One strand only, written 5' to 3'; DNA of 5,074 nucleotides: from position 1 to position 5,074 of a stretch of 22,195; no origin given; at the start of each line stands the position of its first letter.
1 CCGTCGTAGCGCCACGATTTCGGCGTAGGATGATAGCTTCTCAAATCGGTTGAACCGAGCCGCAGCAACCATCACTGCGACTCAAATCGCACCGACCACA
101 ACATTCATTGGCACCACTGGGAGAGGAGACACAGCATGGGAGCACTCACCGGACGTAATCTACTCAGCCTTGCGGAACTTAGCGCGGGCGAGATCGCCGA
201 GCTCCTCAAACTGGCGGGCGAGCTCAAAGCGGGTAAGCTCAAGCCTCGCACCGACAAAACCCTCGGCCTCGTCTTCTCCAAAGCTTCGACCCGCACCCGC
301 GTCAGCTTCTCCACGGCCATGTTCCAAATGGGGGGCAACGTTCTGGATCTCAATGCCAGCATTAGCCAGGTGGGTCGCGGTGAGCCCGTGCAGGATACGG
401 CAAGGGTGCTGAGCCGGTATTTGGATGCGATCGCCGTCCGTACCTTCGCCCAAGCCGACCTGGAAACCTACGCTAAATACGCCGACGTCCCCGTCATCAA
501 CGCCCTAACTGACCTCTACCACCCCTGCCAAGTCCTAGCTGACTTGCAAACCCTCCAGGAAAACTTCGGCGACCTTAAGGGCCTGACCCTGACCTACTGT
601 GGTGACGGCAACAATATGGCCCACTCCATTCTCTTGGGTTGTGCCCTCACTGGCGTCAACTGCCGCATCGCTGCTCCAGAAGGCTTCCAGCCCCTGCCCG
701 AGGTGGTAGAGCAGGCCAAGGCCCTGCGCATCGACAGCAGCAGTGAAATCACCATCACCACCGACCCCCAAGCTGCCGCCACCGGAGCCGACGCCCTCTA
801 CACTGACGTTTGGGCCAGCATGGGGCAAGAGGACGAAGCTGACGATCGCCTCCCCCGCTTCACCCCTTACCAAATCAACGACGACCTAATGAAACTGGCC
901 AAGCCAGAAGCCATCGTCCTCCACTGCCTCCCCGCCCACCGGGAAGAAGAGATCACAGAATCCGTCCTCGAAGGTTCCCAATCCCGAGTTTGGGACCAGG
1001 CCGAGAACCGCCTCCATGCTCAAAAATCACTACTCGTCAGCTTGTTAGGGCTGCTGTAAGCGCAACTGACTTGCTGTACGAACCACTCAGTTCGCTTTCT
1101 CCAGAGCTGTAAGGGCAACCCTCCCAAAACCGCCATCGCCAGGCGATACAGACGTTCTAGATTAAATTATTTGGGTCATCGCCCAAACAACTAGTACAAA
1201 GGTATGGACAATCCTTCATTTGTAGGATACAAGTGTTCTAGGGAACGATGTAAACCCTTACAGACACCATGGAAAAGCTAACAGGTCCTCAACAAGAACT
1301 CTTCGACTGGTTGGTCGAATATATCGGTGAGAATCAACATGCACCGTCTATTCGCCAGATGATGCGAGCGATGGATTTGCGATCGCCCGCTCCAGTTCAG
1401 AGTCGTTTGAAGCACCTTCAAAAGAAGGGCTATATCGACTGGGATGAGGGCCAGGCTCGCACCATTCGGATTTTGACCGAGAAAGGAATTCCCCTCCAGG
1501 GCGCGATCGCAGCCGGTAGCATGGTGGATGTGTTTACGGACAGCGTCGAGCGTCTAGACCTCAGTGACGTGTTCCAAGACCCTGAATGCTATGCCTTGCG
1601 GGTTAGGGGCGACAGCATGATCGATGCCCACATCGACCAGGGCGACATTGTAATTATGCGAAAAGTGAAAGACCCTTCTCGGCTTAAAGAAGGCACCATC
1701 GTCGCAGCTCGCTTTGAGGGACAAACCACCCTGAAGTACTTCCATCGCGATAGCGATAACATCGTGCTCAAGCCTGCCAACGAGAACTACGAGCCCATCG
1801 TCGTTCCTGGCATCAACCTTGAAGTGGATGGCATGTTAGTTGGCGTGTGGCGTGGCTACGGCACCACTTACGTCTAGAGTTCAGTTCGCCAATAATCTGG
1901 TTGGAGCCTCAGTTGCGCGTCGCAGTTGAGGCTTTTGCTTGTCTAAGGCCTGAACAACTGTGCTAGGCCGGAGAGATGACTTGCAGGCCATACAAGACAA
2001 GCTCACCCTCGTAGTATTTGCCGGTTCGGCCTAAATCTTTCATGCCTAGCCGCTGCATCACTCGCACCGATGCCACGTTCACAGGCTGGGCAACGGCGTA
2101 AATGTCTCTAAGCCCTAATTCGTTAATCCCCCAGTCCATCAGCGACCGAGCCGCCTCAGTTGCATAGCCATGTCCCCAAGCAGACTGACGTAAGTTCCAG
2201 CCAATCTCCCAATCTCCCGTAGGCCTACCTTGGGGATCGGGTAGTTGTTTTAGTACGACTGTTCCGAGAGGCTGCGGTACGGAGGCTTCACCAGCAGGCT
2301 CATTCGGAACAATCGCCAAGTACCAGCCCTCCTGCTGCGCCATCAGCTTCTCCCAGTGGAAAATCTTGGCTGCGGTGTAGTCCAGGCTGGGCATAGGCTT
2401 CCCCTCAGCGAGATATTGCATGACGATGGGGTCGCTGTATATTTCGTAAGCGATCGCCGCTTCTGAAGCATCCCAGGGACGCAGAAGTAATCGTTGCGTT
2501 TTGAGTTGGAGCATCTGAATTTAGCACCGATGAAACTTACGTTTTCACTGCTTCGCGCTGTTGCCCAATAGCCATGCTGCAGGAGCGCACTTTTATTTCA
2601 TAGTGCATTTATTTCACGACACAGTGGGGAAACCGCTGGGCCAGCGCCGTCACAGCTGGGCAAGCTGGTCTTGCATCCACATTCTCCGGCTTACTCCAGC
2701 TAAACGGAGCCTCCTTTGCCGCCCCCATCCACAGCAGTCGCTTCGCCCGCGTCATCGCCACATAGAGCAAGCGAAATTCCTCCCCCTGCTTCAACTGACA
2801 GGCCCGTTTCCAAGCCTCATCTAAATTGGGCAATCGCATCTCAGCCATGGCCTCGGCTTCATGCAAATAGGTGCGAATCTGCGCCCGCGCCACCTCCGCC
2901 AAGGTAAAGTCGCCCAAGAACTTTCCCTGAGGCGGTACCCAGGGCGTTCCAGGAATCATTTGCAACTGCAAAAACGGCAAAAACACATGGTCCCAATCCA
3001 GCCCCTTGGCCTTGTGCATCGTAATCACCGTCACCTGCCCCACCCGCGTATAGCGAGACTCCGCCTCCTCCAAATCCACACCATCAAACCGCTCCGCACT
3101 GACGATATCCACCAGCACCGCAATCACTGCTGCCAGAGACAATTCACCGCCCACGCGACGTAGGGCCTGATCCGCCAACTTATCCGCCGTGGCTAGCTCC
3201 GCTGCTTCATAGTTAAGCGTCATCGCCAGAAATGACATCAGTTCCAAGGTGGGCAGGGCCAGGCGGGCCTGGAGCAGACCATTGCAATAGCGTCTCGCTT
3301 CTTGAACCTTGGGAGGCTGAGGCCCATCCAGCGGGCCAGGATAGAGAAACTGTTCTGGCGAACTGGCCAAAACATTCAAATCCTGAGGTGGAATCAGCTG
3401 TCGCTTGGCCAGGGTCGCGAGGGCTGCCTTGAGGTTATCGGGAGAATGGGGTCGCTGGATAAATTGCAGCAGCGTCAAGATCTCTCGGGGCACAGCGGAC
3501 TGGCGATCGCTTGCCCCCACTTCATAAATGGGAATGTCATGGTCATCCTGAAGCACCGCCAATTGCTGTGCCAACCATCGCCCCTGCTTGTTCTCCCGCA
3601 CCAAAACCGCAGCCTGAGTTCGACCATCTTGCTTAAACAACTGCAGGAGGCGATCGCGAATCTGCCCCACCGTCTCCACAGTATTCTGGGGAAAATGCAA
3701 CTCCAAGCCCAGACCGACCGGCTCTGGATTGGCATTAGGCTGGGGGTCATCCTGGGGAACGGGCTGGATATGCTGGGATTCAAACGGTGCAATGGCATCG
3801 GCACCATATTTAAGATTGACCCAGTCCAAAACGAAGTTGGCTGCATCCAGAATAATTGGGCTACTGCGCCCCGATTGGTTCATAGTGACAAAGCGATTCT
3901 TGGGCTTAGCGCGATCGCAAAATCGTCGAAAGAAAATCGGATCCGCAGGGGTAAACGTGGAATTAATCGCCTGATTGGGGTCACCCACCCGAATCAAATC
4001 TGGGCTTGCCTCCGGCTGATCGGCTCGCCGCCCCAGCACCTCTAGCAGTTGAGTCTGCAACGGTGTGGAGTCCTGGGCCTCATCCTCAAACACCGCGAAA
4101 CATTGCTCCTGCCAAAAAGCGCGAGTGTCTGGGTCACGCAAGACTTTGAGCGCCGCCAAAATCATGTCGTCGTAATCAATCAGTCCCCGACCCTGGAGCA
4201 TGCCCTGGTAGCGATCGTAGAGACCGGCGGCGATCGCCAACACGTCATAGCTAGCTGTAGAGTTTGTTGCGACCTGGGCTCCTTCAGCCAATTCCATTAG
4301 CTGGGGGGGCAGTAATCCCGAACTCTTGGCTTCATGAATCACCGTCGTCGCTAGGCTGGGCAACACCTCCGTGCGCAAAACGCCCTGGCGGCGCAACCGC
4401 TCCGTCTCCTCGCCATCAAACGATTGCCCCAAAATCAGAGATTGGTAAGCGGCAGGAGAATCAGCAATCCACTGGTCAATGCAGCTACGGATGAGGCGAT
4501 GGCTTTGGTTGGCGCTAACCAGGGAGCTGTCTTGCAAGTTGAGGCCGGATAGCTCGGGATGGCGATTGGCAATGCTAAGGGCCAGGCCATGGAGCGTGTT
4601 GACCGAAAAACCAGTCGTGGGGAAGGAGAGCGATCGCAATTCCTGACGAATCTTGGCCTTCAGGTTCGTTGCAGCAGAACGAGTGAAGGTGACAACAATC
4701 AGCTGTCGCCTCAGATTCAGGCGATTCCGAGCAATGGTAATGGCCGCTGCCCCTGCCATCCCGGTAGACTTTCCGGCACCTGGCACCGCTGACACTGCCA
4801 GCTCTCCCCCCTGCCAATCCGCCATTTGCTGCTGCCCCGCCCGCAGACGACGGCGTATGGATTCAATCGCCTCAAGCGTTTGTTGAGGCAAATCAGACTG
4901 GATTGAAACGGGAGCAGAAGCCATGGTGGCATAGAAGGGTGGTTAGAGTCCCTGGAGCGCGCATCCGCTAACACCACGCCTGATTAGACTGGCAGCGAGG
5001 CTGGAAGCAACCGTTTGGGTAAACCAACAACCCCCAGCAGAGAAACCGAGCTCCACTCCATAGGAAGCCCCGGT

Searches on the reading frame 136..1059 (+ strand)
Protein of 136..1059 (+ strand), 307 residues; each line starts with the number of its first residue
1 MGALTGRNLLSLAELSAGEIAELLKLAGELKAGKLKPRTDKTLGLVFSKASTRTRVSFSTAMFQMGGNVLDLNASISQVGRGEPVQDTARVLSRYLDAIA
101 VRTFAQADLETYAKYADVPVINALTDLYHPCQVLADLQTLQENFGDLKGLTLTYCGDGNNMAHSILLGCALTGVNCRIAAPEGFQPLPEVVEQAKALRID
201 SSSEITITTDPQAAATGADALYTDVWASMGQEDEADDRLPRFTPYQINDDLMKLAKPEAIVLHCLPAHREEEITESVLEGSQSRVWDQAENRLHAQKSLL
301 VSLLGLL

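Call 73: search_protein_families(library=pfam, proteins=[window:136-1059:+], max_evalue=0.001)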
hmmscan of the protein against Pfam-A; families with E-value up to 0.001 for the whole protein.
window:136-1059:+ (307 aa): 2 families
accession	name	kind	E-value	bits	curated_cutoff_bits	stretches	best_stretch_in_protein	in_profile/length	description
PF00185.30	OTCace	-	2.6e-57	193.7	29.4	1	148-302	1-156/157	Aspartate/ornithine carbamoyltransferase, Asp/Orn binding domain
PF02729.26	OTCace_N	-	2.4e-46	157.9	29.9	1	7-142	1-148/148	Aspartate/ornithine carbamoyltransferase, carbamoyl-P binding domain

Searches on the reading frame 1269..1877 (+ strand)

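Call 73: search_protein_families(library=pfam, proteins=[window:1269-1877:+], max_evalue=0.001)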
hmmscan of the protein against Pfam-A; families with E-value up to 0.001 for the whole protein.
window:1269-1877:+ (202 aa): 2 families
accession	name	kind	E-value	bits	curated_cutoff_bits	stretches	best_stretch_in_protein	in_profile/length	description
PF01726.22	LexA_DNA_bind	-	2e-25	88.8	23.7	1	1-65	1-65/65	LexA DNA binding domain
PF00717.28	Peptidase_S24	-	1.9e-21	76.3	23.3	1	76-188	2-113/116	Peptidase S24-like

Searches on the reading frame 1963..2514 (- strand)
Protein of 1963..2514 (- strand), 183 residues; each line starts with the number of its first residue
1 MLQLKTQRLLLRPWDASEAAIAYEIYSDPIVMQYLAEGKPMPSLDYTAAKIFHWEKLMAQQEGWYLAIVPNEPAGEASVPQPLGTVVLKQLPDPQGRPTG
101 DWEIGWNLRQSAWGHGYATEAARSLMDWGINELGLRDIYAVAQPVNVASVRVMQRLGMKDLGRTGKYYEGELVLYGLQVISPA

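Call 73: search_protein_families(library=pfam, proteins=[window:1963-2514:-], max_evalue=0.001)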
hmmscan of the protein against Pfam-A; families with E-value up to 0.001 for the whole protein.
window:1963-2514:- (183 aa): 2 families
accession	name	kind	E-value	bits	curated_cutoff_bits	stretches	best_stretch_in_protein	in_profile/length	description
PF13302.13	Acetyltransf_3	-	1.4e-30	107.2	25.4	1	8-159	1-138/138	Acetyltransferase (GNAT) domain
PF00583.31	Acetyltransf_1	-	8.8e-09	36.1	20.7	1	40-158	13-116/116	Acetyltransferase (GNAT) family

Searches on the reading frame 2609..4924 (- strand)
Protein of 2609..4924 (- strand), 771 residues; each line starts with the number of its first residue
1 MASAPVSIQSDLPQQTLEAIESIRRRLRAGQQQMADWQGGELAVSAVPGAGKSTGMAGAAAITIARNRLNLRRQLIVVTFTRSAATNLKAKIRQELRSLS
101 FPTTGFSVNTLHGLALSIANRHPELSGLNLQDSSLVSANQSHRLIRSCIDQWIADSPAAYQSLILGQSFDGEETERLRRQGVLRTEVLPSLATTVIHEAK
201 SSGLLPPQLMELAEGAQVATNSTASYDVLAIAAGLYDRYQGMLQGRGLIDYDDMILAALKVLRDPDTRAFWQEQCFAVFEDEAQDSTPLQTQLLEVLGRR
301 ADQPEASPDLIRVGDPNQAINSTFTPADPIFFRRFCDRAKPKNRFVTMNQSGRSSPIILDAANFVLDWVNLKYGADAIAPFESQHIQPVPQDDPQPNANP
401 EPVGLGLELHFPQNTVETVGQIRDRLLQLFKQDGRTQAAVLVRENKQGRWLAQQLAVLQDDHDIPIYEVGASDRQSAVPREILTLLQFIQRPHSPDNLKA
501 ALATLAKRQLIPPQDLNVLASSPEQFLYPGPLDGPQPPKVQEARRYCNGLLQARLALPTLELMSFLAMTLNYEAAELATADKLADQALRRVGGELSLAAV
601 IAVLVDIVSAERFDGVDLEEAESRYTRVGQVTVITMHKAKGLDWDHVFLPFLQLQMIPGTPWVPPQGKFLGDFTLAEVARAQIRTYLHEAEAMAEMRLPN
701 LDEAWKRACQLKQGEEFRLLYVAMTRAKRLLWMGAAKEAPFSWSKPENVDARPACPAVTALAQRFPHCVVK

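Call 73: search_protein_families(library=pfam, proteins=[window:2609-4924:-], max_evalue=0.001)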
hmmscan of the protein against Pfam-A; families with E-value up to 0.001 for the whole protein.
window:2609-4924:- (771 aa): 4 families
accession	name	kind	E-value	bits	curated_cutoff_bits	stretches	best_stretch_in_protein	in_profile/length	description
PF00580.27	UvrD-helicase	-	8.3e-32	111.4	23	1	30-332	4-263/271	UvrD/REP helicase N-terminal domain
PF13361.12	UvrD_C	-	3.7e-19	69.8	25.6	1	618-737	273-349/350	UvrD-like helicase C-terminal domain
PF13245.12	AAA_19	-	2.6e-10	41.1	25.1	1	42-321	14-131/134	AAA domain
PF13538.12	UvrD_C_2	-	3.6e-09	36.8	27.4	1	715-733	33-51/52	UvrD-like helicase C-terminal domain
